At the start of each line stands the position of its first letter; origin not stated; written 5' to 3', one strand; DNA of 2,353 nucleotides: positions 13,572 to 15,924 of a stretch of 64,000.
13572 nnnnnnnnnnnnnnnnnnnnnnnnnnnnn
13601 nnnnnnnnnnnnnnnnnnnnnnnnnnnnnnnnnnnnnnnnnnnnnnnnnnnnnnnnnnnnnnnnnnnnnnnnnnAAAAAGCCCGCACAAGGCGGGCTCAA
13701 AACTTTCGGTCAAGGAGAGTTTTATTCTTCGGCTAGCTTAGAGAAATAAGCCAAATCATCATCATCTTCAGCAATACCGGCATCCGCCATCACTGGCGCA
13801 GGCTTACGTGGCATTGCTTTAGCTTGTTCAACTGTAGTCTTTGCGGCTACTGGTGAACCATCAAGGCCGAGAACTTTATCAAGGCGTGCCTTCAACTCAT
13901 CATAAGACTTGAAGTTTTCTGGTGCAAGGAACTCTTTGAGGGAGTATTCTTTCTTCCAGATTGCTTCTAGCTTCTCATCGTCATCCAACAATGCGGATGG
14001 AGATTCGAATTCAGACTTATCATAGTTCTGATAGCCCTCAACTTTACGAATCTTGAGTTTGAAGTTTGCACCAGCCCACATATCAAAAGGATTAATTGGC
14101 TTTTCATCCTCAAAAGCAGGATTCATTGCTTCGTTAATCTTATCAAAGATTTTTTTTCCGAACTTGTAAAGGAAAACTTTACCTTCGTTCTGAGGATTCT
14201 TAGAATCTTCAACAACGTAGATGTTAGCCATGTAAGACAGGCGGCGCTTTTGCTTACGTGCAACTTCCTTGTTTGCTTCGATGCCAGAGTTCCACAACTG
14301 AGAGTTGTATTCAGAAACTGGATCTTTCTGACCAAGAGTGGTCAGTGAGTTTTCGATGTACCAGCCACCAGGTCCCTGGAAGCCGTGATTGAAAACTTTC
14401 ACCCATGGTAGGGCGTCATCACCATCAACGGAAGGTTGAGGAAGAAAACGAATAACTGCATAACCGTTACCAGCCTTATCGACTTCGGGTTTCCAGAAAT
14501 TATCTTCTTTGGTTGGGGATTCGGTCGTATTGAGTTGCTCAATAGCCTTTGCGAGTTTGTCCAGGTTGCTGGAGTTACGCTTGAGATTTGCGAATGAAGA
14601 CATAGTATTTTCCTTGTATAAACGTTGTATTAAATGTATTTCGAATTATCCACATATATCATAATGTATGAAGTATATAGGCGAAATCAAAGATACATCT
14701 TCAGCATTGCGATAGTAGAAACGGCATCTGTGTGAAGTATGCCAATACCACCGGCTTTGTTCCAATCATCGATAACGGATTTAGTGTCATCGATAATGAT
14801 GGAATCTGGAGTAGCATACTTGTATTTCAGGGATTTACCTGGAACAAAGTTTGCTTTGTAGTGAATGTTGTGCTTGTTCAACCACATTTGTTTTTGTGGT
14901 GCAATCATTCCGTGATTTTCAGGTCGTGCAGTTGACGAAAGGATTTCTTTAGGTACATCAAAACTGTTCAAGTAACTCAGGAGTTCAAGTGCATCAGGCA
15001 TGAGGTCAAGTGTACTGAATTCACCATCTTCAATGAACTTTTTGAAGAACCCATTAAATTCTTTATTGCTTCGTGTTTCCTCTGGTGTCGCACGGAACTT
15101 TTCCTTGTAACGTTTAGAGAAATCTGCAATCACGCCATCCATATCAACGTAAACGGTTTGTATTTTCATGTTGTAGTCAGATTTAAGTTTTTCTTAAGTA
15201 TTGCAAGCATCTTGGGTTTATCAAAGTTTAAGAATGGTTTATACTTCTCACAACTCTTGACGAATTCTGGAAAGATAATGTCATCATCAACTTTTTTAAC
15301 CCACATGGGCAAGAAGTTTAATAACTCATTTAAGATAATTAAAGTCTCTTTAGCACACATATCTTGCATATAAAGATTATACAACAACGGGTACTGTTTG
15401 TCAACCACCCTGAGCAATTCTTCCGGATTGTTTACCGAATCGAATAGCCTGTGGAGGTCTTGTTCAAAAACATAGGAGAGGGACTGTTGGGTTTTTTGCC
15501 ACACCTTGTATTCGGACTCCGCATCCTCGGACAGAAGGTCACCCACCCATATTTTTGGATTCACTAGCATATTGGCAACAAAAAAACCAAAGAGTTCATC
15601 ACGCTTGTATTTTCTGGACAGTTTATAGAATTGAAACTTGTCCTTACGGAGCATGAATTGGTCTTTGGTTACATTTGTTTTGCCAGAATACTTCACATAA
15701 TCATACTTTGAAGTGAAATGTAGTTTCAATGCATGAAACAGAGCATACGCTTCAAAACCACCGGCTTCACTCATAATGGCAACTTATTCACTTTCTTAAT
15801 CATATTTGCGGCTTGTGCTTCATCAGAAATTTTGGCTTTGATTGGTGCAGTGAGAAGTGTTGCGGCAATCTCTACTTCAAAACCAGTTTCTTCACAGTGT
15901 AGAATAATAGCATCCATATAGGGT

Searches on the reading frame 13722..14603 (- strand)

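Call 4: search_protein_families(library=pfam, proteins=[window:13722-14603:-], max_evalue=0.01)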
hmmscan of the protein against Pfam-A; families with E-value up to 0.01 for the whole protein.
window:13722-14603:- (293 aa): 1 family
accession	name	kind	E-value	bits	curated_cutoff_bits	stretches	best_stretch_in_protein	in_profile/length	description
PF08804.16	gp32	-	2.3e-48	165.4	26.8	1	45-244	1-207/208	gp32 DNA binding protein like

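Call 5: search_protein_families(library=phrogs, proteins=[window:13722-14603:-], max_evalue=0.001)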
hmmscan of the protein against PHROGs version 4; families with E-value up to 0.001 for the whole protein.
window:13722-14603:- (293 aa): 3 families
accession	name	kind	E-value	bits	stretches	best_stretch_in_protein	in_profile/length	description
phrog_224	-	DNA, RNA and nucleotide metabolism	2.6e-118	396.5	1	2-291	1-316/318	single strand DNA binding protein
phrog_1764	-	unknown function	7.9e-47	161.1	1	31-262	26-257/391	unknown function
phrog_1192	-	DNA, RNA and nucleotide metabolism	1.6e-11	45.3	1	11-239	2-227/326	single strand DNA binding protein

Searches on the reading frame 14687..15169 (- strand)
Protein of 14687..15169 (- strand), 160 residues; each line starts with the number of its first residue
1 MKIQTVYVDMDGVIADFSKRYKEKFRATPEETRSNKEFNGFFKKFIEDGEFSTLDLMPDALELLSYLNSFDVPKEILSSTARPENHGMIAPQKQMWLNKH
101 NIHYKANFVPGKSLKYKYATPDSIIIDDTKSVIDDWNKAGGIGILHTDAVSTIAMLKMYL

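Call 4: search_protein_families(library=pfam, proteins=[window:14687-15169:-], max_evalue=0.01)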
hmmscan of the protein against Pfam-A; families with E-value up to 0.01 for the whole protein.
window:14687-15169:- (160 aa): 1 family
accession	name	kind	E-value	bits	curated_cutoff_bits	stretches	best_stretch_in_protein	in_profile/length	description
PF06941.18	NT5C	-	7e-08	33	24.8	1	6-136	4-143/180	5' nucleotidase, deoxy (Pyrimidine), cytosolic type C protein (NT5C)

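Call 5: search_protein_families(library=phrogs, proteins=[window:14687-15169:-], max_evalue=0.001)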
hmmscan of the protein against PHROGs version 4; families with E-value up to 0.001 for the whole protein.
window:14687-15169:- (160 aa): 4 families
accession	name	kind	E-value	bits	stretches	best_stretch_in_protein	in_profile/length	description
phrog_2643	-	moron, auxiliary metabolic gene and host takeover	9.9e-30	104.5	1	2-157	5-167/182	5'-3' deoxyribonucleotidase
phrog_420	-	unknown function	6.6e-17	62.9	1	1-149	11-178/267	unknown function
phrog_415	-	other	1.3e-06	29.3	1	3-140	21-158/218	polynucleotide kinase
phrog_1238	-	moron, auxiliary metabolic gene and host takeover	0.00012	22.8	1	3-132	22-118/155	phosphoheptose isomerase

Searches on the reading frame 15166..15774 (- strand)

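Call 4: search_protein_families(library=pfam, proteins=[window:15166-15774:-], max_evalue=0.01)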
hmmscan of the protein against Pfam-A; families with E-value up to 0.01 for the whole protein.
window:15166-15774:- (202 aa): 2 families
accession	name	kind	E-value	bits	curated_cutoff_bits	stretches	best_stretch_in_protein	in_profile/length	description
PF08993.15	T4_Gp59_N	-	1.8e-14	54.4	25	1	6-90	3-87/93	T4 gene Gp59 loader of gp41 DNA helicase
PF08994.15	T4_Gp59_C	-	2.9e-06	28.3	25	1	127-189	33-97/109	T4 gene Gp59 loader of gp41 DNA helicase C-term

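Call 5: search_protein_families(library=phrogs, proteins=[window:15166-15774:-], max_evalue=0.001)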
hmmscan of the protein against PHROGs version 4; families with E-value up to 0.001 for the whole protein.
window:15166-15774:- (202 aa): 1 family
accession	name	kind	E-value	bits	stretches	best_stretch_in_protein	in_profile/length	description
phrog_269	-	DNA, RNA and nucleotide metabolism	1.4e-52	179.4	1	4-197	8-206/211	DNA helicase loader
